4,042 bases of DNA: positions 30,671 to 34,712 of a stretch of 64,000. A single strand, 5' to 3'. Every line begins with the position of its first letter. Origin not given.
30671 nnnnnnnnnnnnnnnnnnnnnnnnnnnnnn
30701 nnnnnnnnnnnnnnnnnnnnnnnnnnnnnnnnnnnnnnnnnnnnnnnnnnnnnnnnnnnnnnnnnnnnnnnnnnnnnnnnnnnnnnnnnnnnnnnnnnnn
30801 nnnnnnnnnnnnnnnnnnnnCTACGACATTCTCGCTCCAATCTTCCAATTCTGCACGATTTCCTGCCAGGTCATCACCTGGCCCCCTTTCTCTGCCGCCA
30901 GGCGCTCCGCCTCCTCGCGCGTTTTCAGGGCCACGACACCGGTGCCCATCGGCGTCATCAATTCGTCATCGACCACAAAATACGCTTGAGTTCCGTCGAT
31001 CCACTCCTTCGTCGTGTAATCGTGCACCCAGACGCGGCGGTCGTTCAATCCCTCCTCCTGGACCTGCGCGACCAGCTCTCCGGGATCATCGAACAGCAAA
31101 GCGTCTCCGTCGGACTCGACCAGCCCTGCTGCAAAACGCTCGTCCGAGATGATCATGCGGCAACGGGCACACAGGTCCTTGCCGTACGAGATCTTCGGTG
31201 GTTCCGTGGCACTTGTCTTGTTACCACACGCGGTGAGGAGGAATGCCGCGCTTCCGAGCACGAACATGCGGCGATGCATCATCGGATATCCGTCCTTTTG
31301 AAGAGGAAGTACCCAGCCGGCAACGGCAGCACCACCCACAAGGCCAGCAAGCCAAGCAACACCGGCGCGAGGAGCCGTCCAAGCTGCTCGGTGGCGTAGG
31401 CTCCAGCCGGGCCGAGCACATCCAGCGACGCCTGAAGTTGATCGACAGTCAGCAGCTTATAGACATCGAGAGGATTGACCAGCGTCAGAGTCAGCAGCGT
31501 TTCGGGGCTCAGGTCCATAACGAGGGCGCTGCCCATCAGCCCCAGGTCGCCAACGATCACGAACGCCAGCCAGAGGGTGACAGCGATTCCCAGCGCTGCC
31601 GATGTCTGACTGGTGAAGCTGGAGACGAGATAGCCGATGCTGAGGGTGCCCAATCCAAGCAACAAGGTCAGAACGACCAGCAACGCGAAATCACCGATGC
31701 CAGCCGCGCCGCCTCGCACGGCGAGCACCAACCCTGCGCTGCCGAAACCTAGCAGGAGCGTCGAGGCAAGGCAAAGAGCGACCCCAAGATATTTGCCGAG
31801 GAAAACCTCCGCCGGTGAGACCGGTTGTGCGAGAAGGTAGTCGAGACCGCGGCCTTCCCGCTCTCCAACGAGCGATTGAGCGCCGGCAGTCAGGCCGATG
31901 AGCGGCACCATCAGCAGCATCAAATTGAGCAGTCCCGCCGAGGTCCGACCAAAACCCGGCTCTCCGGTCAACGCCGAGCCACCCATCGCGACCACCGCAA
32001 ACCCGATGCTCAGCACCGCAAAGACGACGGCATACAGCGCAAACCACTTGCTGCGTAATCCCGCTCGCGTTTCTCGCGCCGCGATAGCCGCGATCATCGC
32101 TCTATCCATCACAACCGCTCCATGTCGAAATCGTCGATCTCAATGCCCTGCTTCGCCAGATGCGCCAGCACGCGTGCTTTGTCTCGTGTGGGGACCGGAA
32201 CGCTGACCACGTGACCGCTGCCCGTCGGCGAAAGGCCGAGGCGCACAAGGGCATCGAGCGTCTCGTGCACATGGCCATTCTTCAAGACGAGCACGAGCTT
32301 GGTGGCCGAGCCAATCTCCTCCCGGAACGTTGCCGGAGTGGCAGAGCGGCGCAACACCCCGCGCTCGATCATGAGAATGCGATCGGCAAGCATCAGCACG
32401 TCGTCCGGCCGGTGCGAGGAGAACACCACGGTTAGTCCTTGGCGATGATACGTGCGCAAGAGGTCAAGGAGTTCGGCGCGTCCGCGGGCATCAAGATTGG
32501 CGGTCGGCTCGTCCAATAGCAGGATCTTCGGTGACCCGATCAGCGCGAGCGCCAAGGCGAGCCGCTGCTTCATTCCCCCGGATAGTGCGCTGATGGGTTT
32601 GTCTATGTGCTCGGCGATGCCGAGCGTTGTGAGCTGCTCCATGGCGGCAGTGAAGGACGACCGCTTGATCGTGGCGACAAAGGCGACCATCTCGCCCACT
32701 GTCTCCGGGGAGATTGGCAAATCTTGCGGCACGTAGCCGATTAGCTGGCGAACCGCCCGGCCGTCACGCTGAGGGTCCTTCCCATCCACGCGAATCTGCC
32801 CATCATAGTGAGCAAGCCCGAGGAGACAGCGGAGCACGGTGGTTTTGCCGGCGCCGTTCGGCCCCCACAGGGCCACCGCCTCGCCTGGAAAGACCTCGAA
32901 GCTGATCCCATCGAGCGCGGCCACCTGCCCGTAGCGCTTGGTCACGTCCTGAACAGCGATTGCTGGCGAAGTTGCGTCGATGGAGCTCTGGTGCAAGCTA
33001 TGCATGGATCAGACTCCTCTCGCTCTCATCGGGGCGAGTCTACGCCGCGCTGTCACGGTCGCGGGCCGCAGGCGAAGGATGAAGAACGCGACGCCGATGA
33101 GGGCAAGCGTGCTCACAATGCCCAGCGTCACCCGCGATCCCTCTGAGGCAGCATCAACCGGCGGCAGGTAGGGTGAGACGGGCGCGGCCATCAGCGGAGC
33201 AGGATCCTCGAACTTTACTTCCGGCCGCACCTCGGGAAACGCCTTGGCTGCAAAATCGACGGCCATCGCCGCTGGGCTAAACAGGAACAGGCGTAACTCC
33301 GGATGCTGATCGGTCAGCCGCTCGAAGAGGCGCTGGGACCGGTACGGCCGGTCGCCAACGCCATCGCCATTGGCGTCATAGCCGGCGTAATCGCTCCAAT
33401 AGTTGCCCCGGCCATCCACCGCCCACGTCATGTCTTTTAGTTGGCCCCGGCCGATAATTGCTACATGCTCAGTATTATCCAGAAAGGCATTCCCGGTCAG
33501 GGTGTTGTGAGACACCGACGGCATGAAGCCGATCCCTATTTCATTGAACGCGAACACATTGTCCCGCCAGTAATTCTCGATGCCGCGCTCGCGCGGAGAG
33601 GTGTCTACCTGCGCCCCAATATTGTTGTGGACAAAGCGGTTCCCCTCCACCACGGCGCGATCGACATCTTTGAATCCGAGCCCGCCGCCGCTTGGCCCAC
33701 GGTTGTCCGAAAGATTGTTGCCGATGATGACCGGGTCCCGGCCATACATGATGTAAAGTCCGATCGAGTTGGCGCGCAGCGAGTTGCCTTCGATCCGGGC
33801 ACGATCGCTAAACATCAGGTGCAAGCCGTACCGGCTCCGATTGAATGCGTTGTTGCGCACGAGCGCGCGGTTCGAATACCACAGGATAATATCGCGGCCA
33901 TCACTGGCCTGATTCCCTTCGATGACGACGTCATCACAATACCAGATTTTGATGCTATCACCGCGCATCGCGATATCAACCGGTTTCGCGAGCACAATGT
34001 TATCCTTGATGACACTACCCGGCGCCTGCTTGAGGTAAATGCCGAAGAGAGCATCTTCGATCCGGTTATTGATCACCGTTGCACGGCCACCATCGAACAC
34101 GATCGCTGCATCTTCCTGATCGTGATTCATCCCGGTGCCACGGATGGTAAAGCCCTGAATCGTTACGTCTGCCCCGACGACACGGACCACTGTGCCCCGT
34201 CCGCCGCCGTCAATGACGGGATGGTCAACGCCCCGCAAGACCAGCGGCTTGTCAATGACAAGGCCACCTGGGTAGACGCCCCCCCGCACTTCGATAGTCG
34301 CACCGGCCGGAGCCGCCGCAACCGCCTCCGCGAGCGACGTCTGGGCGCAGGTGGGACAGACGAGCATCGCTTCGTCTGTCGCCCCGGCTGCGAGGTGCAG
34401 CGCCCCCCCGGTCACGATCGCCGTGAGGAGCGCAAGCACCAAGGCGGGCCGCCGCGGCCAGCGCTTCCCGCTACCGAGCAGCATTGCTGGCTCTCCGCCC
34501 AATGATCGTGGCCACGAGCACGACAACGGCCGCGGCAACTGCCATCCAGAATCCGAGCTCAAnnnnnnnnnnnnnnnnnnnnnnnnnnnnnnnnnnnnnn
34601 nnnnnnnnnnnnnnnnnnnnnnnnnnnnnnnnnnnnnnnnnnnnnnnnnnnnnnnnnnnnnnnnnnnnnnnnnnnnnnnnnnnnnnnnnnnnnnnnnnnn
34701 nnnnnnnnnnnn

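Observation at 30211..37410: Compact nos cluster with mixed clade features and no recognisable electron-input module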

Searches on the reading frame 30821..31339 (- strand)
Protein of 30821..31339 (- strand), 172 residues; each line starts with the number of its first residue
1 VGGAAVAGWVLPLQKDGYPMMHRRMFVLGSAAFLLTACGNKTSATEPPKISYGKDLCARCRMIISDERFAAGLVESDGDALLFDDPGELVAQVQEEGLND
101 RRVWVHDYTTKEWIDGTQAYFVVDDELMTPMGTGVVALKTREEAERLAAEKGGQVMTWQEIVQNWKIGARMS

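Call 3: search_protein_families(library=pfam, proteins=[window:30821-31339:-], max_evalue=0.01)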
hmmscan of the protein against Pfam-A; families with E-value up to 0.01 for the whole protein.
window:30821-31339:- (172 aa): 1 family
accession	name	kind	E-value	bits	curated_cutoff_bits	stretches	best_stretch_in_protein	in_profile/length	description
PF05573.18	NosL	-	1.9e-16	61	24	1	54-164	7-129/131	NosL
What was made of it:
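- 30821..31282 (-): nosL: copper-chaperone lipoprotein (signal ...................). PF05573 61 bits (cutoff 24) (call 3).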

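Call 4: search_protein_families(library=ncbifam, proteins=[window:30821-31339:-], max_evalue=0.01)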
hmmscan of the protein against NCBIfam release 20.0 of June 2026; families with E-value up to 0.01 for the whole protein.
window:30821-31339:- (172 aa): 1 family
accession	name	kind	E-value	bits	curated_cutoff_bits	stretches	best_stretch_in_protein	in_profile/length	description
NF047847.2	SS_mature_LptM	equivalog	0.00064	19.7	27.7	1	21-41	1-23/31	LPS translocon maturation chaperone LptM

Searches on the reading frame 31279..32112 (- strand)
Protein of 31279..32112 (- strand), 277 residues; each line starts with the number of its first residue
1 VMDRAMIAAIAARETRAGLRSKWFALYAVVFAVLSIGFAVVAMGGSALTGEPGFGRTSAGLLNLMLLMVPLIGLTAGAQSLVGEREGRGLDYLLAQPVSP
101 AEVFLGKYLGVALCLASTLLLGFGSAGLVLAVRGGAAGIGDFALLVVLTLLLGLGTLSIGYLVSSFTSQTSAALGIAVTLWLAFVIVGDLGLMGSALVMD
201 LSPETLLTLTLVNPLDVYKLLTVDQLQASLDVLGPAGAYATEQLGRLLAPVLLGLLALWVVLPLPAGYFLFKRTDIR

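Call 3: search_protein_families(library=pfam, proteins=[window:31279-32112:-], max_evalue=0.01)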
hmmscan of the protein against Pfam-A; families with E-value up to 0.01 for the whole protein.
window:31279-32112:- (277 aa): 4 families
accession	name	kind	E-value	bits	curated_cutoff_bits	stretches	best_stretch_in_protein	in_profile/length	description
PF12679.13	ABC2_membrane_2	-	2.6e-32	112.7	27.2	1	9-276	2-283/283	ABC-2 family transporter protein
PF12698.13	ABC2_membrane_3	-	7.2e-12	45.5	31.6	1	61-259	164-343/347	ABC-2 family transporter protein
PF12730.13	ABC2_membrane_4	-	6.8e-09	36.4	27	1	23-184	16-177/179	ABC-2 family transporter protein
PF01061.29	ABC2_membrane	-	0.00028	20.9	26.9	1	9-186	5-175/211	ABC-2 type transporter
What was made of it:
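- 31279..32112 (-): nosY: six-TM ABC-2 permease of the NosDFY machine. PF12679 113 bits (call 3).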

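Call 4: search_protein_families(library=ncbifam, proteins=[window:31279-32112:-], max_evalue=0.01)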
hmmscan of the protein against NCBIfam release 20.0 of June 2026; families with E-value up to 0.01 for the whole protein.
window:31279-32112:- (277 aa): 4 families
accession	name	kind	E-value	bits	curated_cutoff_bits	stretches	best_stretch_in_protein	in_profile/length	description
NF033858.1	ABC2_perm_RbbA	equivalog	0.0001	20.4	1050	1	61-179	719-831/909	ribosome-associated ATPase/putative transporter RbbA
NF041647.1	ABC_perm_CPBP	equivalog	0.00026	19.9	435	1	60-164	191-300/636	ABC transporter permease subunit/CPBP intramembrane protease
TIGR03518.1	ABC_perm_GldF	equivalog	0.0012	18.9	288.5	1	65-186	61-178/240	gliding motility-associated ABC transporter permease subunit GldF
NF038293.1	permease_SagH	equivalog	0.0013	17.6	450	1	65-172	184-287/370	SagH family ABC transporter permease subunit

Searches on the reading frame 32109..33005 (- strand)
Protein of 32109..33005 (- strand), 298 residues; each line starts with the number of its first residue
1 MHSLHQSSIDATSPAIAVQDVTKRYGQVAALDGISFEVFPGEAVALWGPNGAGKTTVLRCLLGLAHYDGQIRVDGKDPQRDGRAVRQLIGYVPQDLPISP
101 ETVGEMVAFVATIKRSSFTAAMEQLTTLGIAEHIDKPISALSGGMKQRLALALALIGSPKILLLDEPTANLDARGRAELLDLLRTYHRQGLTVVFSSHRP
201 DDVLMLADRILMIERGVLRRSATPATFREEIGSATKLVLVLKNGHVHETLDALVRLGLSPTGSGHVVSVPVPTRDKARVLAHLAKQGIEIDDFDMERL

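Call 3: search_protein_families(library=pfam, proteins=[window:32109-33005:-], max_evalue=0.01)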
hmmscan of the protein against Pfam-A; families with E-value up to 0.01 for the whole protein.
window:32109-33005:- (298 aa): 8 families
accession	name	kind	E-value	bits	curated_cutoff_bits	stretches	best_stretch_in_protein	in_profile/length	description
PF00005.33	ABC_tran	-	8.9e-33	114.2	25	1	31-169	1-137/137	ABC transporter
PF13304.12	AAA_21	-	2.1e-14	54.8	27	2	137-199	234-299/304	AAA domain, putative AbiEii toxin, Type IV TA system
PF02463.25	SMC_N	-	6.7e-06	26.1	40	0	139-200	135-199/220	RecF/RecN/SMC N terminal domain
PF13401.12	AAA_22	-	7.3e-05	23.5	27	1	44-195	8-120/130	AAA domain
PF13191.12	AAA_16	-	7.5e-05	23.7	32.6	1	41-166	22-140/167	AAA ATPase domain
PF13558.12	SbcC_Walker_B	-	0.0032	18.1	27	0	130-184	22-89/90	SbcC/RAD50-like, Walker B motif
PF00004.35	AAA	-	0.0033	18.3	21.2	0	45-202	2-113/131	ATPase family associated with various cellular activities (AAA)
PF13476.12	AAA_23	-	0.0039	18.3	27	1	44-62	22-40/201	AAA domain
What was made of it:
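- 32109..33005 (-): nosF: ABC ATPase of the NosDFY machine. PF00005 114 bits (call 3).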

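Call 4: search_protein_families(library=ncbifam, proteins=[window:32109-33005:-], max_evalue=0.01)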
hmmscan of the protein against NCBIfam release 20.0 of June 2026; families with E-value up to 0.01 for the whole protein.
window:32109-33005:- (298 aa): 194 families (the best 25 are shown)
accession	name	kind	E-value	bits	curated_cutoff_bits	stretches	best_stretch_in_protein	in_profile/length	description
TIGR01188.1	drrA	subfamily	4.3e-46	157.6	312.45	1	23-289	1-282/302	daunorubicin resistance ABC transporter, ATP-binding protein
TIGR00968.1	3a0106s01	subfamily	1.3e-40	139.4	342.75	1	16-230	1-221/237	sulfate ABC transporter ATP-binding protein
TIGR03864.1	PQQ_ABC_ATP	hypoth_equivalog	6.5e-40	137.1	302.25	1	15-234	1-226/236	ABC transporter, ATP-binding subunit, PQQ-dependent alcohol dehydrogenase system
TIGR03265.1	PhnT2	equivalog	7e-40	137.3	457.7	1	14-226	3-221/353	putative 2-aminoethylphosphonate ABC transporter ATP-binding protein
TIGR02857.1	CydD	equivalog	4.7e-39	134.7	435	1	9-212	314-528/529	thiol reductant ABC exporter subunit CydD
NF010059.0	PRK13536.1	equivalog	6.3e-39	133.7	549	1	10-233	38-268/342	nodulation factor ABC transporter ATP-binding protein NodI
TIGR03522.1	GldA_ABC_ATP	equivalog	3.5e-37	128.5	402.6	1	16-218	3-210/301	gliding motility-associated ABC transporter ATP-binding subunit GldA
TIGR01842.1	type_I_sec_PrtD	subfamily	3.8e-37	128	510.15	1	25-220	328-533/544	type I secretion system permease/ATPase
TIGR02673.1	FtsE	equivalog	8e-37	127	264.85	1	16-216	2-213/214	cell division ATP-binding protein FtsE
NF010060.0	PRK13537.1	equivalog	8.6e-37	126.7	521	1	8-232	8-239/314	nodulation factor ABC transporter ATP-binding protein NodI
TIGR03740.1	galliderm_ABC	subfamily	1.1e-36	126.6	309.75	1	17-220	2-204/223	lantibiotic protection ABC transporter ATP-binding subunit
TIGR03375.1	type_I_sec_LssB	subfamily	9.3e-36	123.4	693.1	1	13-217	463-678/696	type I secretion system permease/ATPase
NF006987.0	PRK09452.1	equivalog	1.8e-35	122.4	482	1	9-230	11-238/378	spermidine/putrescine ABC transporter ATP-binding protein PotA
TIGR04520.1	ECF_ATPase_1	equivalog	4.6e-35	121.3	315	1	16-228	1-224/269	energy-coupling factor transporter ATPase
NF040933.2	ABC_arch_GlcV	equivalog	1.1e-34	119.9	450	1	16-226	3-228/357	glucose ABC transporter ATP-binding protein GlcV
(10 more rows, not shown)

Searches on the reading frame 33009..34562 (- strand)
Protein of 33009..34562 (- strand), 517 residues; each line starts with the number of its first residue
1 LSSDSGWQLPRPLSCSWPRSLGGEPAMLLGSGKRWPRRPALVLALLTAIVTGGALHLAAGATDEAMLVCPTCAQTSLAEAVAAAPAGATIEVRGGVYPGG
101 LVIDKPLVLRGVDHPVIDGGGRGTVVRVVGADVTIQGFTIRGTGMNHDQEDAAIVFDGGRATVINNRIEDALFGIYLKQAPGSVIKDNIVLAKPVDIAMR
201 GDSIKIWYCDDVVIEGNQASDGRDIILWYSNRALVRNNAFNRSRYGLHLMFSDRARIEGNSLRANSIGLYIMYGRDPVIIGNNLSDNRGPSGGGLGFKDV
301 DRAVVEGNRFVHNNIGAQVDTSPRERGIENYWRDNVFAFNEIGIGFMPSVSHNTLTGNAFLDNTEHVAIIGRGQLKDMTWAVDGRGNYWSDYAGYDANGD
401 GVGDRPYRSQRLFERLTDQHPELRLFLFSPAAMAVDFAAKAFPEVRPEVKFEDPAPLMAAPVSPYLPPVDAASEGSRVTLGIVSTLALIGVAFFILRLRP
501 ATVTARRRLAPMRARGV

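Call 3: search_protein_families(library=pfam, proteins=[window:33009-34562:-], max_evalue=0.01)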
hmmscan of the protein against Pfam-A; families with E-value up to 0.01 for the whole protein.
window:33009-34562:- (517 aa): 2 families
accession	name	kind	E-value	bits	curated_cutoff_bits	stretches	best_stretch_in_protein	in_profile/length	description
PF05048.19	NosD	-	1.6e-36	126.2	23.6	1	198-394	13-212/212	Periplasmic copper-binding protein (NosD)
PF13229.12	Beta_helix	-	1.8e-21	76.9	25.9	2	204-360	3-158/158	Right handed beta helix region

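Call 4: search_protein_families(library=ncbifam, proteins=[window:33009-34562:-], max_evalue=0.01)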
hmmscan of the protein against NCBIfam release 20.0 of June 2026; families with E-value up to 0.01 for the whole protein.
window:33009-34562:- (517 aa): 2 families
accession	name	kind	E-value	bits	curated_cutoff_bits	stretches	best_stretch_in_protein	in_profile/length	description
TIGR04247.1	NosD_copper_fam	subfamily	4.3e-123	410.6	300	1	77-458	1-376/377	nitrous oxide reductase family maturation protein NosD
TIGR03804.1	para_beta_helix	repeat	1.4e-14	53.5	19.45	2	246-288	1-43/44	parallel beta-helix repeat protein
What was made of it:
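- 33009..34484 (-): nosD: periplasmic beta-helix maturation protein with an N-terminal signal/anchor and a C-terminal TM anchor. TIGR04247 411 bits (cutoff 300) (call 4).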
